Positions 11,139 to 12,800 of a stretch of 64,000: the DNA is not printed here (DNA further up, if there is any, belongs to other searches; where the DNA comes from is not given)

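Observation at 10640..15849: AT-rich redox island: orphan CydA-like subunit, PAS-sigma54 activator and di-heme cytochrome c peroxidase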

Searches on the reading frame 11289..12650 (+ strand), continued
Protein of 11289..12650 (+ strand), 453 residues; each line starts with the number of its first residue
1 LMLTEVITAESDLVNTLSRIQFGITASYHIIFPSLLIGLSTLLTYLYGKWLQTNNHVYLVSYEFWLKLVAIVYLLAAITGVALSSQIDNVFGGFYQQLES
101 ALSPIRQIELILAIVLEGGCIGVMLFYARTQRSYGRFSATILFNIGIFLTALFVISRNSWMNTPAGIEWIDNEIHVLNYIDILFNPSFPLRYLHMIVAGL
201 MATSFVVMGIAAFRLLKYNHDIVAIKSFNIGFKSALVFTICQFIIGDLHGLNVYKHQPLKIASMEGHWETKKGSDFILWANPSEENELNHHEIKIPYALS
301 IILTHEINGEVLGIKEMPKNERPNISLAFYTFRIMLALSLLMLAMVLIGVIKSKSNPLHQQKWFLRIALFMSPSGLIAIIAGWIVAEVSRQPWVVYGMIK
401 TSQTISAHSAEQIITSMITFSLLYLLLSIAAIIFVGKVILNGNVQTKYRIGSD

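Call 10: search_solved_structures(query=window:11289-12650:+, show_alignments=2)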
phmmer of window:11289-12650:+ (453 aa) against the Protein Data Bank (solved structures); distinct sequences matched with E-value up to 0.001: 7.
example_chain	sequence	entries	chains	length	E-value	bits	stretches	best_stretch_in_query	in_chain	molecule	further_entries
6rko_A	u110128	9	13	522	5.2e-57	197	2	16-325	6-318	Cytochrome bd-I ubiquinol oxidase subunit 1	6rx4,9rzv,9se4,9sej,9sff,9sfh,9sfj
7ose_A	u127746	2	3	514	4e-56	194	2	16-329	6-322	Cytochrome bd-II ubiquinol oxidase subunit 1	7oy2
5doq_A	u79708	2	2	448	1.7e-55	192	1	17-435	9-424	Bd-type quinol oxidase subunit I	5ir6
9r2g_A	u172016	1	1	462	6.3e-41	144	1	18-435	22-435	Cytochrome bd menaquinol oxidase subunit I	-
7nkz_A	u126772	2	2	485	3e-38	135.2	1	16-442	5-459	Probable integral membrane cytochrome D ubiquinol oxidase (Subunit I) CydA (Cytochrome BD-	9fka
7d5i_A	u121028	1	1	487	1.3e-34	123.2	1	17-442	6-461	Cytochrome D ubiquinol oxidase subunit 1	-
8b4o_A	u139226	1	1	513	3.2e-27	98.8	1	16-442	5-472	Cytochrome BD ubiquinol oxidase subunit I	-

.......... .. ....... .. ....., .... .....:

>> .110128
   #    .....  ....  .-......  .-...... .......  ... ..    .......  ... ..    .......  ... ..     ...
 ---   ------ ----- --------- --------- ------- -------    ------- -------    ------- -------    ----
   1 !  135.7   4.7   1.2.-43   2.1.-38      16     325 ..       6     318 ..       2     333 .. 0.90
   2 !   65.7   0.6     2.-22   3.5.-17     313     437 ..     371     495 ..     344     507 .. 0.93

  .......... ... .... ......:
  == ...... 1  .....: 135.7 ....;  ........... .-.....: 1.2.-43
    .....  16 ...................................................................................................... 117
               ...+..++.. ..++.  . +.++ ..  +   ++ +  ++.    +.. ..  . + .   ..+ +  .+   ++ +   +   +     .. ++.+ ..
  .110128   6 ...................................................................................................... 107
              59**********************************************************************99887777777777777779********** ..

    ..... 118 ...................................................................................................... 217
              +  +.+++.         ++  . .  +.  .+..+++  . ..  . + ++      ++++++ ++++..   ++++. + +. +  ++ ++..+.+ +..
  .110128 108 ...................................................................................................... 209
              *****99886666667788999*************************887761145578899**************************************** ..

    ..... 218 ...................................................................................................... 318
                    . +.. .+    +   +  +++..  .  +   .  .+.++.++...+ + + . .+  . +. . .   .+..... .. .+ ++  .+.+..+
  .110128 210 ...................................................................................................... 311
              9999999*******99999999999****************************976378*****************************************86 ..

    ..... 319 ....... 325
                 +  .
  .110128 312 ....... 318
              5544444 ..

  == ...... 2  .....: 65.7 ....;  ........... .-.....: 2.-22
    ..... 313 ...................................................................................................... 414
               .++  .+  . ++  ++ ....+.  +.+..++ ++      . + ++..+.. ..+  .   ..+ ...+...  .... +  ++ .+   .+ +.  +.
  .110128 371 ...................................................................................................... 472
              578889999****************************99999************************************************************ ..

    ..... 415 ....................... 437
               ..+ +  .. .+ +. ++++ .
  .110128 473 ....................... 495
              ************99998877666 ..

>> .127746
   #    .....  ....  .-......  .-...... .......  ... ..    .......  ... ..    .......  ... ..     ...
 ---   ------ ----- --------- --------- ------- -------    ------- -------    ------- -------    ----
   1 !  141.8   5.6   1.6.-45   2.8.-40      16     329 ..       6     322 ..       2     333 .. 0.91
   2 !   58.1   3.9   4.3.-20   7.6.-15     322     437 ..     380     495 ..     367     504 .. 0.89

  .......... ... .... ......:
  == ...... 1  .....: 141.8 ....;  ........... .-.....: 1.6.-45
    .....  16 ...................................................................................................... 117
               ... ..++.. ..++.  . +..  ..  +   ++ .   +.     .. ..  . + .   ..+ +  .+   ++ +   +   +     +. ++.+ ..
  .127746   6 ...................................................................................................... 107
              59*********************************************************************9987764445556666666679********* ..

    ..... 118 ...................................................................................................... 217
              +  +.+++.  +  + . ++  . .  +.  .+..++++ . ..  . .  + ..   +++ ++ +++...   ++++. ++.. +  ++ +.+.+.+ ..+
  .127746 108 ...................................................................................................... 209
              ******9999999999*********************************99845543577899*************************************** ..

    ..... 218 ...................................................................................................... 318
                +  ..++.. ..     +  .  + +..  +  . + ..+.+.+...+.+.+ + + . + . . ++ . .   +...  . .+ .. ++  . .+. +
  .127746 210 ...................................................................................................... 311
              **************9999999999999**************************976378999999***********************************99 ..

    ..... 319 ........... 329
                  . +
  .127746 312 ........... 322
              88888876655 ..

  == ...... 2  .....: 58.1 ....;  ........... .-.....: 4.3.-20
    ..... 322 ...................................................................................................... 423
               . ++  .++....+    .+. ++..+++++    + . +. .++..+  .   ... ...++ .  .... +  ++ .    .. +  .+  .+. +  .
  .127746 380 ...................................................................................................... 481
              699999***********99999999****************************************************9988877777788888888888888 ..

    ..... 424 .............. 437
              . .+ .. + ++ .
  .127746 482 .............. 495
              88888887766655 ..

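Call 11: find_encoding_contigs(protein=P0002, flank=10000, max_places=3)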
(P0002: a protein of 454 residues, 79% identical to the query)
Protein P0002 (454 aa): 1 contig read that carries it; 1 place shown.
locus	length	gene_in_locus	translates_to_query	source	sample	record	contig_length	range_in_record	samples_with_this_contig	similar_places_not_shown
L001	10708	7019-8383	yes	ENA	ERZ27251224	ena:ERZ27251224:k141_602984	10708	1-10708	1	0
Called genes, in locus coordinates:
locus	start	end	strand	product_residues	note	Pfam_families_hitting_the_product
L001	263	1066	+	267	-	PF03372:Exo_endo_phos, PF14529:Exo_endo_phos_2 (faint)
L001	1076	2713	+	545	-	PF20975:DGCcoil, PF00990:GGDEF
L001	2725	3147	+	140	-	PF01479:S4, PF28601:HSP15_C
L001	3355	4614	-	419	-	PF00034:Cytochrom_C (faint), PF03150:CCP_MauG, PF13442:Cytochrome_CBB3 (faint), PF21419:RoxA-like_Cyt-c (weak)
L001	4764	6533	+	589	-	PF00989:PAS, PF08448:PAS_4, PF13426:PAS_9, PF08447:PAS_3 (weak), PF00158:Sigma54_activat, PF14532:Sigma54_activ_2, PF07728:AAA_5 (weak), PF25601:AAA_lid_14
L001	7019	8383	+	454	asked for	PF01654:Cyt_bd_oxida_I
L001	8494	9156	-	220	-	PF02798:GST_N, PF13417:GST_N_3, PF13409:GST_N_2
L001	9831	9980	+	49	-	-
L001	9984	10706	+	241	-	?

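Call 12: find_encoding_contigs(protein=P0004, flank=10000, max_places=3)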
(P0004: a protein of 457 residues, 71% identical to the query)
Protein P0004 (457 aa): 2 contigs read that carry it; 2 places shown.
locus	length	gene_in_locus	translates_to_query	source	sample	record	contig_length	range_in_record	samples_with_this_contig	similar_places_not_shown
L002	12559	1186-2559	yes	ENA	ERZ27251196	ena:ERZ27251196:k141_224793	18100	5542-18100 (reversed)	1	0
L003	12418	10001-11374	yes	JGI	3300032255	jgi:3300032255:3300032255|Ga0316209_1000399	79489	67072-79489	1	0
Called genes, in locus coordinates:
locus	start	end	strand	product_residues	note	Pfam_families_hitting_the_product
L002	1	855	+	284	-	?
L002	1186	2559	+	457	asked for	PF01654:Cyt_bd_oxida_I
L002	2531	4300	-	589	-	PF00989:PAS, PF08448:PAS_4, PF13426:PAS_9, PF00158:Sigma54_activat, PF14532:Sigma54_activ_2, PF07728:AAA_5, PF25601:AAA_lid_14, PF02954:HTH_8 (weak), +1 more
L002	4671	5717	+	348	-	PF03150:CCP_MauG, PF00034:Cytochrom_C (faint), PF21419:RoxA-like_Cyt-c (weak)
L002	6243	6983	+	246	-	PF14559:TPR_19 (faint)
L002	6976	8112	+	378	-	-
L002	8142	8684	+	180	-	PF10662:PduV-EutP (faint), PF00071:Ras (weak), PF03029:ATP_bind_1, PF08477:Roc (weak)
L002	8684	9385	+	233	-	-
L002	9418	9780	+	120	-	PF03259:Robl_LC7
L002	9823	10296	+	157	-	PF13426:PAS_9, PF00989:PAS, PF08447:PAS_3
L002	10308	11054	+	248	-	PF12974:Phosphonate-bd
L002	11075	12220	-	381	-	PF13428:TPR_14 (faint), PF13432:TPR_16 (faint), PF14559:TPR_19 (faint), PF14853:Fis1_TPR_C (faint), PF00515:TPR_1 (faint), PF07719:TPR_2 (faint)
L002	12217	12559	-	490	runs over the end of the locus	PF00672:HAMP, PF00211:Guanylate_cyc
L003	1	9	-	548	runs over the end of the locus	PF03109:ABC1, PF01163:RIO1 (faint), PF27536:UbiB_helical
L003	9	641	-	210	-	PF02036:SCP2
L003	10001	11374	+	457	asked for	PF01654:Cyt_bd_oxida_I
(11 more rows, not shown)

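Call 13: find_encoding_contigs(protein=P0026, flank=10000, max_places=3)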
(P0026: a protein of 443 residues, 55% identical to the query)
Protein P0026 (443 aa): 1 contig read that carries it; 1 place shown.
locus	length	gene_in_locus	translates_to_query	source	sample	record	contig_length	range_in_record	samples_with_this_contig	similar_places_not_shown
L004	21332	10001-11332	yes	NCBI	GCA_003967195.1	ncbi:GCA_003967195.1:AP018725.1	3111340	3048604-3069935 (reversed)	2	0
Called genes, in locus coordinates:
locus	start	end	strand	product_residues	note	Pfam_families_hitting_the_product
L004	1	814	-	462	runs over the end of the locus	PF00206:Lyase_1, PF14698:ASL_C2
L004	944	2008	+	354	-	PF06580:His_kinase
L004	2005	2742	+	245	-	PF00072:Response_reg, PF04397:LytTR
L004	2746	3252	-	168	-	PF13899:Thioredoxin_7 (weak), PF00085:Thioredoxin (weak), PF13098:Thioredoxin_2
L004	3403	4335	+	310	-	PF01379:Porphobil_deam, PF03900:Porphobil_deamC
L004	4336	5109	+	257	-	PF02602:HEM4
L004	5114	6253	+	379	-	PF04375:HemX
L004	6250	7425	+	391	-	PF07219:HemY_N, PF13424:TPR_12 (faint), PF07719:TPR_2 (faint), PF13428:TPR_14 (faint)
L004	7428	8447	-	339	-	PF00111:Fer2, PF00970:FAD_binding_6, PF00175:NAD_binding_1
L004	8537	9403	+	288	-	PF01370:Epimerase, PF02254:TrkA_N (weak)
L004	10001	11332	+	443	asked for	PF01654:Cyt_bd_oxida_I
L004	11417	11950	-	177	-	-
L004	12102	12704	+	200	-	PF05724:TPMT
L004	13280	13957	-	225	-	-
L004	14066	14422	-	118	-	PF12680:SnoaL_2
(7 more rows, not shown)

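Call 23: find_related_loci(query=A2, collection=genome_contigs, flank=10000)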
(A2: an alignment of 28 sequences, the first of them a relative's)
Query A2 (452 aa) in genome_contigs; peptide patterns used: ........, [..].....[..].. (x = any residue, [..] = any of these).
104 stretches matched a pattern; 6 encode a relative of the query (tblastn E <= 1e-3); 6 distinct loci.
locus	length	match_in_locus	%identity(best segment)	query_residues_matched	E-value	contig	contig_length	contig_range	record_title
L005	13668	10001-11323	64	4-443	0e+0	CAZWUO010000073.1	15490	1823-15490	MAG TPA_asm: uncultured Ectothiorhodospiraceae bacterium isolate SRP128015_co3_147 genome assembly, contig: NODE_4075_le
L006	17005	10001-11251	56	11-427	3e-172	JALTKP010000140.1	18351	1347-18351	MAG: Gammaproteobacteria bacterium isolate S139_maxbin2_scaf2bin.214_VB S139_NODE_2435_length_18351_cov_7.561622, whole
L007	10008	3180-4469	55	13-442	4e-171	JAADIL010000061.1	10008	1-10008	MAG: Gammaproteobacteria bacterium isolate M_MetaBat.51 contig-127_11678, whole genome shotgun sequence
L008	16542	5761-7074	54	6-444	2e-163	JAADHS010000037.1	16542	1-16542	MAG: Gammaproteobacteria bacterium isolate M_MetaBat.201 contig-127_5294, whole genome shotgun sequence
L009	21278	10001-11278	55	6-432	6e-162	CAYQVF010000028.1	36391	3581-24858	MAG TPA_asm: uncultured Chromatiaceae bacterium isolate SRP128015_co1_170 genome assembly, contig: NODE_1137_length_3639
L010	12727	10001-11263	39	16-433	3e-99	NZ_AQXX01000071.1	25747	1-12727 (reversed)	Hahella ganghwensis DSM 17046 F566DRAFT_scaffold00074.74_C, whole genome shotgun sequence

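Call 24: find_related_loci(query=A2, collection=metagenome_contigs, flank=10000)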
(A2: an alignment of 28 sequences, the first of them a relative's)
Query A2 (452 aa) in metagenome_contigs; peptide patterns used: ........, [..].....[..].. (x = any residue, [..] = any of these).
186 stretches matched a pattern; 28 encode a relative of the query (tblastn E <= 1e-3); 28 distinct loci.
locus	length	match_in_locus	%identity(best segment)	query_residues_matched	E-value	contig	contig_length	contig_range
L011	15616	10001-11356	99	1-452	0e+0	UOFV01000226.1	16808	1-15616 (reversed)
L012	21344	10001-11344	79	1-448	0e+0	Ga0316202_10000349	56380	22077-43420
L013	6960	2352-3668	72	1-442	0e+0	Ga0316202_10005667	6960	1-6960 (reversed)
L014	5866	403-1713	73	1-440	0e+0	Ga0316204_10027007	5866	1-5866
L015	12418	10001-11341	71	1-446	0e+0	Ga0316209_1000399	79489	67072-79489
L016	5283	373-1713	69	1-446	0e+0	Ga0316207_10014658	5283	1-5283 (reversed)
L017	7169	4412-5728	70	1-442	0e+0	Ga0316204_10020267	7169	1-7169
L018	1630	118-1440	64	4-443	0e+0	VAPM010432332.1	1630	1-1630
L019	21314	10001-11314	58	1-440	0e+0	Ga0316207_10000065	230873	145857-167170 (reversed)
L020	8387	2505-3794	57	11-440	3e-179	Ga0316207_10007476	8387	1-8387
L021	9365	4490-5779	57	11-440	5e-178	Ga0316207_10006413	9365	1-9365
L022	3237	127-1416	56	11-440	0e+0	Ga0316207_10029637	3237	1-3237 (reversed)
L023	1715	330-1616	57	11-439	0e+0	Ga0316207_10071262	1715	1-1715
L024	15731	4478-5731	56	9-426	1e-170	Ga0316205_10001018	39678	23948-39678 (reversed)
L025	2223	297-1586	55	13-442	0e+0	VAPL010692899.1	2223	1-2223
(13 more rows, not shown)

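Call 26: find_encoding_contigs(protein=P0117, flank=4000, max_places=1)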
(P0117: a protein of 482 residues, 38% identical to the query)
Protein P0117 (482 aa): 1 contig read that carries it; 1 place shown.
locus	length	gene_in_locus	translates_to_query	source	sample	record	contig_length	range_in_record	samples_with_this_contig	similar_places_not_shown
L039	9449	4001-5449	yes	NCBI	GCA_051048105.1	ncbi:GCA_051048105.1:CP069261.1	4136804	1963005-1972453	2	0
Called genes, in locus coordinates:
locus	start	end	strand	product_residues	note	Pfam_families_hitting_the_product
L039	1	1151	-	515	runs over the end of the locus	PF08323:Glyco_transf_5, PF13579:Glyco_trans_4_4 (weak), PF13439:Glyco_transf_4, PF00534:Glycos_transf_1, PF13692:Glyco_trans_1_4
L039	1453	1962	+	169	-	PF02464:CinA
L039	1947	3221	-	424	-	PF00924:MS_channel_2nd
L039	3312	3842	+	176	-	PF05974:DUF892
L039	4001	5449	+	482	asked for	PF01654:Cyt_bd_oxida_I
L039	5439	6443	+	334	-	PF02322:Cyt_bd_oxida_II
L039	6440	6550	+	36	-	-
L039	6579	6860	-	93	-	PF07865:DUF1652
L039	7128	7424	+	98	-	-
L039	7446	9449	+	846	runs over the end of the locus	PF13298:LigD_N, PF01068:DNA_ligase_A_M, PF04679:DNA_ligase_A_C, PF21686:LigD_Prim-Pol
